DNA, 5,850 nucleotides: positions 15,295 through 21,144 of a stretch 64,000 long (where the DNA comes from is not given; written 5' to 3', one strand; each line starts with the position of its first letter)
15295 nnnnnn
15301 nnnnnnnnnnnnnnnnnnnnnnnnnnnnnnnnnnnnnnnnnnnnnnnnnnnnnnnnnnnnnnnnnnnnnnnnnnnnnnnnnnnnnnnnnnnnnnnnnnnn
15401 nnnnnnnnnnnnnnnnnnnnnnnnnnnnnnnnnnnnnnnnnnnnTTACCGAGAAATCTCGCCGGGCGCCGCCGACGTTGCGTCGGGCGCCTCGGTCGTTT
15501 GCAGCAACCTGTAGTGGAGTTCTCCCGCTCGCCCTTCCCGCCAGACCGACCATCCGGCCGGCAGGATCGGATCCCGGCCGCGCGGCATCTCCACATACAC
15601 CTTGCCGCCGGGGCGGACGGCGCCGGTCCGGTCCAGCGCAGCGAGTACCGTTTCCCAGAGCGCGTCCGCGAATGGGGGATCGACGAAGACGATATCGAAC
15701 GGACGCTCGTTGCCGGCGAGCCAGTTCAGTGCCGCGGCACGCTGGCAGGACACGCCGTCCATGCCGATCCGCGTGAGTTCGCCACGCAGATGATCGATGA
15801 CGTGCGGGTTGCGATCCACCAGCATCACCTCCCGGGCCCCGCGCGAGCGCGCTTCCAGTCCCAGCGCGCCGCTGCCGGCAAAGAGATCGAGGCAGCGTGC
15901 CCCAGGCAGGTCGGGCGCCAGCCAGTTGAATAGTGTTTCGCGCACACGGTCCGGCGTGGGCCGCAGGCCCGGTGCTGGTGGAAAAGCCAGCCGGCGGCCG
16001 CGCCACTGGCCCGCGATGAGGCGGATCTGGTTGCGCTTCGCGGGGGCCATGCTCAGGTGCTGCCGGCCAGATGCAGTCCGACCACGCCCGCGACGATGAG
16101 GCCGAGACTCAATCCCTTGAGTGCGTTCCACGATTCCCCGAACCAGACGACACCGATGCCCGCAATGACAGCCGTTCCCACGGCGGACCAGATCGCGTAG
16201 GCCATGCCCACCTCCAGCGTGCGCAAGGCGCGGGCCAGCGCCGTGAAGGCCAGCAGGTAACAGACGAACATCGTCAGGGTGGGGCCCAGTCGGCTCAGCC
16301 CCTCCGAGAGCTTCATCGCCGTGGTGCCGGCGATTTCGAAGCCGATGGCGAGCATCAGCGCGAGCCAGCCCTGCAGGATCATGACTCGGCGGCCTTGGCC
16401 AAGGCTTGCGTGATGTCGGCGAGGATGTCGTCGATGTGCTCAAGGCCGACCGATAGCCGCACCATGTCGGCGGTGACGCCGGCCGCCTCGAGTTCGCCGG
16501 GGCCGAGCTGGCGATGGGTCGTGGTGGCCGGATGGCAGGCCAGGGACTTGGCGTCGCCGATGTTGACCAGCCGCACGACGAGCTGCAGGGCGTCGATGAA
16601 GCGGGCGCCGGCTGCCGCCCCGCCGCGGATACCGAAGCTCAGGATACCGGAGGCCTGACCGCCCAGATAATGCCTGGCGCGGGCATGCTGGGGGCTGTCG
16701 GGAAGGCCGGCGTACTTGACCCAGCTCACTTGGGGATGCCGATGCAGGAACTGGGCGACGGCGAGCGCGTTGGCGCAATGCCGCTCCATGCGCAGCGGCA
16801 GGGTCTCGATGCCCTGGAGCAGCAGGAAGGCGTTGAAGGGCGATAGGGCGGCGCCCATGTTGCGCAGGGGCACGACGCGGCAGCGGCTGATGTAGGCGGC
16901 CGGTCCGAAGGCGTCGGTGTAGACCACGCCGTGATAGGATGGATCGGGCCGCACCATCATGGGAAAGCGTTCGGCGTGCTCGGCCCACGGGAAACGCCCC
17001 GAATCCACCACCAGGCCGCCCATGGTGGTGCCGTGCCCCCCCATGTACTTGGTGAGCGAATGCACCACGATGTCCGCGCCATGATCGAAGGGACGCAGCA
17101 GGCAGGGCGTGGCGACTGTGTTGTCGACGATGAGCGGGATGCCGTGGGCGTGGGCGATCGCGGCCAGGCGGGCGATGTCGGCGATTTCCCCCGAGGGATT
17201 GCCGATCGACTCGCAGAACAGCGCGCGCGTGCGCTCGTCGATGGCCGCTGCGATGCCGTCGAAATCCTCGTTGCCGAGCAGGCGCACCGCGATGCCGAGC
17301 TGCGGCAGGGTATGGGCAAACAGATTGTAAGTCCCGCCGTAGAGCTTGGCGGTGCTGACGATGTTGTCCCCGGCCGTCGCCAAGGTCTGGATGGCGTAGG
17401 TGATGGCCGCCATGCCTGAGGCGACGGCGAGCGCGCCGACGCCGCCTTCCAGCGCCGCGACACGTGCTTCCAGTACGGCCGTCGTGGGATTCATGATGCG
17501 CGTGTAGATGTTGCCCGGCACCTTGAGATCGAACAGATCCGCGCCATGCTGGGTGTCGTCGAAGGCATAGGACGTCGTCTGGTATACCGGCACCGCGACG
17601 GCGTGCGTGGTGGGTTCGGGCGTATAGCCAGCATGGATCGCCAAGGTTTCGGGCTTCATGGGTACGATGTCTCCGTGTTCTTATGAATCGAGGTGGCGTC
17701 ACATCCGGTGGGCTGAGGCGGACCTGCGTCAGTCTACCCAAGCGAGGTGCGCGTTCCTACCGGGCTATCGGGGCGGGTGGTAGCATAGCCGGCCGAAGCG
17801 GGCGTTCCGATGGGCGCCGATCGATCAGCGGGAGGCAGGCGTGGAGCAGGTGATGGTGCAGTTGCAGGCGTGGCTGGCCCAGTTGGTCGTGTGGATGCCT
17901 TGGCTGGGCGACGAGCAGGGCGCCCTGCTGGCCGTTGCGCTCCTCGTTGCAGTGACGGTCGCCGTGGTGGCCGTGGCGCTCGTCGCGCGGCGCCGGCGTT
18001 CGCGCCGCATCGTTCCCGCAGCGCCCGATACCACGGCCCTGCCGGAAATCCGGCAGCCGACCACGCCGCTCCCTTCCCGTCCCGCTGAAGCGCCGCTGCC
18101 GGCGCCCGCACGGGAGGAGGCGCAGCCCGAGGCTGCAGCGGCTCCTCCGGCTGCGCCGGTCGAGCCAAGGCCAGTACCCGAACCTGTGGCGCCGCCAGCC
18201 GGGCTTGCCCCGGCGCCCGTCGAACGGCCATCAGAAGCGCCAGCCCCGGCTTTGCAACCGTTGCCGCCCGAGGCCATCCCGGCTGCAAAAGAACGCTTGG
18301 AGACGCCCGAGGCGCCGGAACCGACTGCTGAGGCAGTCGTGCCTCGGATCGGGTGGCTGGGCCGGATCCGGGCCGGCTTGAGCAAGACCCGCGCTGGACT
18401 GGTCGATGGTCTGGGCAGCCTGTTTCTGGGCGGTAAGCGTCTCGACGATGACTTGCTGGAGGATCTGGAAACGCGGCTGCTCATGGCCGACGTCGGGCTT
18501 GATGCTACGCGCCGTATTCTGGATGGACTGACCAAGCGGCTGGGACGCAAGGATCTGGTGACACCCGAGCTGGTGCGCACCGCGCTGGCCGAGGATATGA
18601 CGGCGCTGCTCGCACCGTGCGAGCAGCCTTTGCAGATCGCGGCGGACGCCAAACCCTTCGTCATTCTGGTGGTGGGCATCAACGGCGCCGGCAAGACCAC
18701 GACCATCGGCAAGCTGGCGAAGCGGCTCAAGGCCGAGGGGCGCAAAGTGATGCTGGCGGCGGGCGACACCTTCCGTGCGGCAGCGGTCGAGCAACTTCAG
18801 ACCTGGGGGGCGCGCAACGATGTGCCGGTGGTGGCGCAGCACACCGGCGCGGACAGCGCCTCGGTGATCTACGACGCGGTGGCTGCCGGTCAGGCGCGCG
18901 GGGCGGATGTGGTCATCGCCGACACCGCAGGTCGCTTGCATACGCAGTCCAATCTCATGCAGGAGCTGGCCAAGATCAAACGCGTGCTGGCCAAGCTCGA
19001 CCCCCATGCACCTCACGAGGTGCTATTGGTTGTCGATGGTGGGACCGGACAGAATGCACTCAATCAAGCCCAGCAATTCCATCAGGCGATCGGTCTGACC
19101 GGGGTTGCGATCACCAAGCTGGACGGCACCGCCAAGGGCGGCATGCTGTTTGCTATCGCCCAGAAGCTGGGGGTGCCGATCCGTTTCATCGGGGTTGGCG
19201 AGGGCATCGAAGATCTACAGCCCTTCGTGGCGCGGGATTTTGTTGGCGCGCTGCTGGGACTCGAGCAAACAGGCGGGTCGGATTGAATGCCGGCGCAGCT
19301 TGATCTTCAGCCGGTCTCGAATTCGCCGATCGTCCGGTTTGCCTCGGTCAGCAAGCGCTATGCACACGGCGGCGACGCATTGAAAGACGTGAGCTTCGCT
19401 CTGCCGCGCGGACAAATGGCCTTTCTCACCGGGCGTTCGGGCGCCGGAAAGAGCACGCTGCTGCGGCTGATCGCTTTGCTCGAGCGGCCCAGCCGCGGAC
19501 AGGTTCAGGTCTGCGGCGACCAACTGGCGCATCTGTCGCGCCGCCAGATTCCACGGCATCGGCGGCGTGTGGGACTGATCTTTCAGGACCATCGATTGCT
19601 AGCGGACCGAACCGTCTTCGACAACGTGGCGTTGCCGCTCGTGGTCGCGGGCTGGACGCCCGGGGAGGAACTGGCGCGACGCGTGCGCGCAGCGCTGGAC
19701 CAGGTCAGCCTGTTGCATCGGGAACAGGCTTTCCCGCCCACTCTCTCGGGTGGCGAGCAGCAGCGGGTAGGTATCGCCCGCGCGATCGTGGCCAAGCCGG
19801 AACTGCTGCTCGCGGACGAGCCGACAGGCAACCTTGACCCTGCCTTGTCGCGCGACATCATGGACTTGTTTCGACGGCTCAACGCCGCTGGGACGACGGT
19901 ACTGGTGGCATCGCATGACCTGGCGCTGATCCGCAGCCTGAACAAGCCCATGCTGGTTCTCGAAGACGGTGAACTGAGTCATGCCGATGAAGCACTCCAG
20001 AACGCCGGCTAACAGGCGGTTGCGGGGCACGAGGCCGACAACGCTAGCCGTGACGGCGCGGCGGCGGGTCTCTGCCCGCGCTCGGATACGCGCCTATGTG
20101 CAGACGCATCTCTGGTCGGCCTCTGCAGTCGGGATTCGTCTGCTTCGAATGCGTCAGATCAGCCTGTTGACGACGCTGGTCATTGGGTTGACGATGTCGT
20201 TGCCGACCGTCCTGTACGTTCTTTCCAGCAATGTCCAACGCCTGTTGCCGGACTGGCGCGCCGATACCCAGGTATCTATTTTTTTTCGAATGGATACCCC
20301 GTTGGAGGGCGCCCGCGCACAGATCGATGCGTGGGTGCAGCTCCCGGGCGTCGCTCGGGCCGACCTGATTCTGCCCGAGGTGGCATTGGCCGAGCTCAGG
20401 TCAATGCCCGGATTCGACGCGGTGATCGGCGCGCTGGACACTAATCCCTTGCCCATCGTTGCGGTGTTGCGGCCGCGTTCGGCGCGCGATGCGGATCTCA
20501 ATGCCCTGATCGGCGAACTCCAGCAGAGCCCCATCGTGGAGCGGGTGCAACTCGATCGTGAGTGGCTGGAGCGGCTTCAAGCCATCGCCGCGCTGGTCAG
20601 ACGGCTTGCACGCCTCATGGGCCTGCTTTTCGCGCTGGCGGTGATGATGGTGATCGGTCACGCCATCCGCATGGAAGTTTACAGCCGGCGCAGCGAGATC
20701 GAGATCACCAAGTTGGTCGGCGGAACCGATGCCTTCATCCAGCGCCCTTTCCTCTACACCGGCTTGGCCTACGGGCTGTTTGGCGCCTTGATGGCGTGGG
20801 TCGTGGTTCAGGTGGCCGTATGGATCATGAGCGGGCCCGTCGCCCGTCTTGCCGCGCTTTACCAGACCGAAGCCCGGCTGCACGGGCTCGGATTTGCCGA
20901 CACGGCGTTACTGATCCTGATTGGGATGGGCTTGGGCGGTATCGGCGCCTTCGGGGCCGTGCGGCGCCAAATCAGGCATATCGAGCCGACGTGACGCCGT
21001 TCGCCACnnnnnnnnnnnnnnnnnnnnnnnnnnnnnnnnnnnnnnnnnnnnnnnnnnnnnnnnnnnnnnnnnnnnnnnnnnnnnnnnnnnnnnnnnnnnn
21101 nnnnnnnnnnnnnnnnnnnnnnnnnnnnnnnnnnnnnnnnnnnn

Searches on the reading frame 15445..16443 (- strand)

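Call 28: search_protein_families(library=pfam, proteins=[window:15445-16443:-])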
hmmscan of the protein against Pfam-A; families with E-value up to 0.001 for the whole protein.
window:15445-16443:- (332 aa): 4 families
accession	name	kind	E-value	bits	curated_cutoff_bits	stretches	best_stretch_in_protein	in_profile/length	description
PF03602.21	Cons_hypoth95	-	4.3e-49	167.1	24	1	140-314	1-181/182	Conserved hypothetical protein 95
PF13847.12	Methyltransf_31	-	5.8e-06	26.5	27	1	181-258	4-84/145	Methyltransferase domain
PF05175.20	MTS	-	3.5e-05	24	23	1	173-262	25-112/170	Methyltransferase small domain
PF13649.12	Methyltransf_25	-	6.3e-05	24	27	1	185-272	2-91/97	Methyltransferase domain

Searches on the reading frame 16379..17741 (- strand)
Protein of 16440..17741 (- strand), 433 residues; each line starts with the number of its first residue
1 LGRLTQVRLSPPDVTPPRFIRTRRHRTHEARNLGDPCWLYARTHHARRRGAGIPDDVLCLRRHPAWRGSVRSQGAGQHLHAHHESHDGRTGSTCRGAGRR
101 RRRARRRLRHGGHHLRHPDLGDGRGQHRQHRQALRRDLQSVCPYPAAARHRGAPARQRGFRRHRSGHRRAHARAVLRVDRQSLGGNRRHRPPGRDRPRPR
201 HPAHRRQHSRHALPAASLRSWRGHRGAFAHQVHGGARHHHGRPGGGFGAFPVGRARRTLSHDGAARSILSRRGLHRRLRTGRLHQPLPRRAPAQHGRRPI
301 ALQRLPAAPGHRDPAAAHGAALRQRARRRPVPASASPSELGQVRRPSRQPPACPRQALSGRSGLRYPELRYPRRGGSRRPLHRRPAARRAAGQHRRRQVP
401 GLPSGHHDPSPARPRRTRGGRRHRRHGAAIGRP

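Call 28: search_protein_families(library=pfam, proteins=[window:16440-17741:-])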
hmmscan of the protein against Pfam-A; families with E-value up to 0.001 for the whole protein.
window:16440-17741:- (433 aa): 0 families

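Call 36: search_protein_families(library=ncbifam, proteins=[window:16379-17659:-], max_evalue=0.01)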
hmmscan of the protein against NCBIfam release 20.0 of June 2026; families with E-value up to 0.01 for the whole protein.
window:16379-17659:- (426 aa): 65 families (the best 25 are shown)
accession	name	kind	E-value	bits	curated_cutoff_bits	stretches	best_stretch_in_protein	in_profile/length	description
NF004757.0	PRK06084.1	equivalog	9.8e-239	792.3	790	1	1-423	1-423/425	bifunctional O-acetylhomoserine aminocarboxypropyltransferase/cysteine synthase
TIGR01326.1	OAH_OAS_sulfhy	subfamily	3.4e-198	658.5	495.1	1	3-421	2-418/418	O-acetylhomoserine aminocarboxypropyltransferase/cysteine synthase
NF006096.0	PRK08248.1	equivalog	1.3e-191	637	726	1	2-424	8-429/431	homocysteine synthase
NF005872.0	PRK07812.1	equivalog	5.2e-182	605.2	703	1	4-424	18-436/439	bifunctional o-acetylhomoserine/o-acetylserine sulfhydrylase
NF004650.0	PRK05994.1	equivalog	5.9e-173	575.6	667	1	4-422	9-426/427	O-acetylhomoserine aminocarboxypropyltransferase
NF006004.0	PRK08134.1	equivalog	8.4e-160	532.2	636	1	3-424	9-429/433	O-acetylhomoserine aminocarboxypropyltransferase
NF004125.0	PRK05613.1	equivalog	2e-134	448.3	765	1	4-421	15-435/437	O-acetylhomoserine/O-acetylserine sulfhydrylase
NF005215.0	PRK06702.1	equivalog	6.5e-126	420.7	709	1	5-421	9-423/432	bifunctional O-acetylhomoserine aminocarboxypropyltransferase/cysteine synthase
NF005695.0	PRK07503.1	equivalog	9.5e-121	403.2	666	2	5-220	12-227/403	methionine gamma-lyase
TIGR01328.1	met_gam_lyase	equivalog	2.6e-110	369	549.7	2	1-218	2-219/391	methionine gamma-lyase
TIGR01325.1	O_suc_HS_sulf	equivalog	3.6e-110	368.1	510.05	2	5-221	2-217/380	O-succinylhomoserine sulfhydrylase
NF006003.0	PRK08133.1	equivalog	1.4e-109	366.4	522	2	2-221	11-229/396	O-succinylhomoserine sulfhydrylase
NF004876.0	PRK06234.1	subfamily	6e-102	341.7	666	2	5-220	11-228/400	methionine gamma-lyase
NF004609.0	PRK05939.1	equivalog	1.7e-97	326.9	555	1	5-422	8-410/412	cystathionine gamma-synthase family protein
NF005871.0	PRK07811.1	equivalog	1.6e-94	316.7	513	2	3-219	13-222/389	cystathionine gamma-synthase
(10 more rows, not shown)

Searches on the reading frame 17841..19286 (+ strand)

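Call 28: search_protein_families(library=pfam, proteins=[window:17841-19286:+])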
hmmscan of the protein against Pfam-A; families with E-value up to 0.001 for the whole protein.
window:17841-19286:+ (481 aa): 10 families
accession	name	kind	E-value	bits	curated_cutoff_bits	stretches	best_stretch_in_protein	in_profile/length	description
PF00448.28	SRP54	-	1.5e-76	256.8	22.7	1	272-472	1-195/196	SRP54-type protein, GTPase domain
PF02881.24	SRP54_N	-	2.2e-14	53.9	22.4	1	187-252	1-74/75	SRP54-type protein, helical bundle domain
PF06414.18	Zeta_toxin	-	1.2e-06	28.5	22.3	1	268-378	12-119/199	Zeta toxin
PF13604.12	AAA_30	-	6.4e-05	23.2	27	1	273-370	19-104/191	AAA domain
PF13401.12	AAA_22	-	0.00012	22.8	27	1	274-382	7-110/130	AAA domain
PF13207.12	AAA_17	-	0.00015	22.5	27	1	278-378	1-94/136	AAA domain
PF13191.12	AAA_16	-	0.00028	21.9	32.6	1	268-400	20-140/167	AAA ATPase domain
PF01583.26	APS_kinase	-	0.00032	21.2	21.1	1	272-319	2-49/152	Adenylylsulphate kinase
PF13671.12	AAA_33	-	0.00035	21.3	27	1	274-394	1-110/143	AAA domain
PF02223.23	Thymidylate_kin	-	0.001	19.3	27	0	279-305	3-29/185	Thymidylate kinase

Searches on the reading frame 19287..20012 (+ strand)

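Call 28: search_protein_families(library=pfam, proteins=[window:19287-20012:+])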
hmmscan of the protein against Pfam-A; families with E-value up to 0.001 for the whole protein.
window:19287-20012:+ (241 aa): 4 families
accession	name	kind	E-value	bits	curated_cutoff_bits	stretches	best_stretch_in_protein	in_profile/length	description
PF00005.33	ABC_tran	-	1.6e-35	123.1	25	1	32-180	1-136/137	ABC transporter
PF13304.12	AAA_21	-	1.6e-11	45.2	27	1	166-215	251-303/304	AAA domain, putative AbiEii toxin, Type IV TA system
PF13191.12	AAA_16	-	3.3e-05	24.9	32.6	1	40-194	22-119/167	AAA ATPase domain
PF13555.12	AAA_29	-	0.00024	21.2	27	1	39-61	19-42/61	P-loop containing region of AAA domain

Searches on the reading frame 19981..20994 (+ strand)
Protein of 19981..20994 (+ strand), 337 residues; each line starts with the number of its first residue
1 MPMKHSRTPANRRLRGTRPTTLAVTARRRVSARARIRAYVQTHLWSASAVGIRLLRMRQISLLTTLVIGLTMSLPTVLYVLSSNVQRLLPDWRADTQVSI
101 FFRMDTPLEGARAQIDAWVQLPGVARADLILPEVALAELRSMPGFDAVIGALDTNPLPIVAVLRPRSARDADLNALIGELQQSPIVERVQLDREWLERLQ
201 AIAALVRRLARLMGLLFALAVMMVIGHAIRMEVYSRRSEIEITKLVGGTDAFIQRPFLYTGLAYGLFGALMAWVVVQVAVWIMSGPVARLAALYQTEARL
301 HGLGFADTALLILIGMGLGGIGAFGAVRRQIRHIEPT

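Call 28: search_protein_families(library=pfam, proteins=[window:19981-20994:+])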
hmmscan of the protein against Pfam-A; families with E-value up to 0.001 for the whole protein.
window:19981-20994:+ (337 aa): 2 families
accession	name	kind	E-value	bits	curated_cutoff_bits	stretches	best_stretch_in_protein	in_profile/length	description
PF02687.27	FtsX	-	5.6e-08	33.3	25.5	1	212-330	2-115/120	FtsX-like permease C-terminal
PF18075.7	FtsX_ECD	-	0.00076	20.5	23.5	0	97-189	2-96/96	FtsX extracellular domain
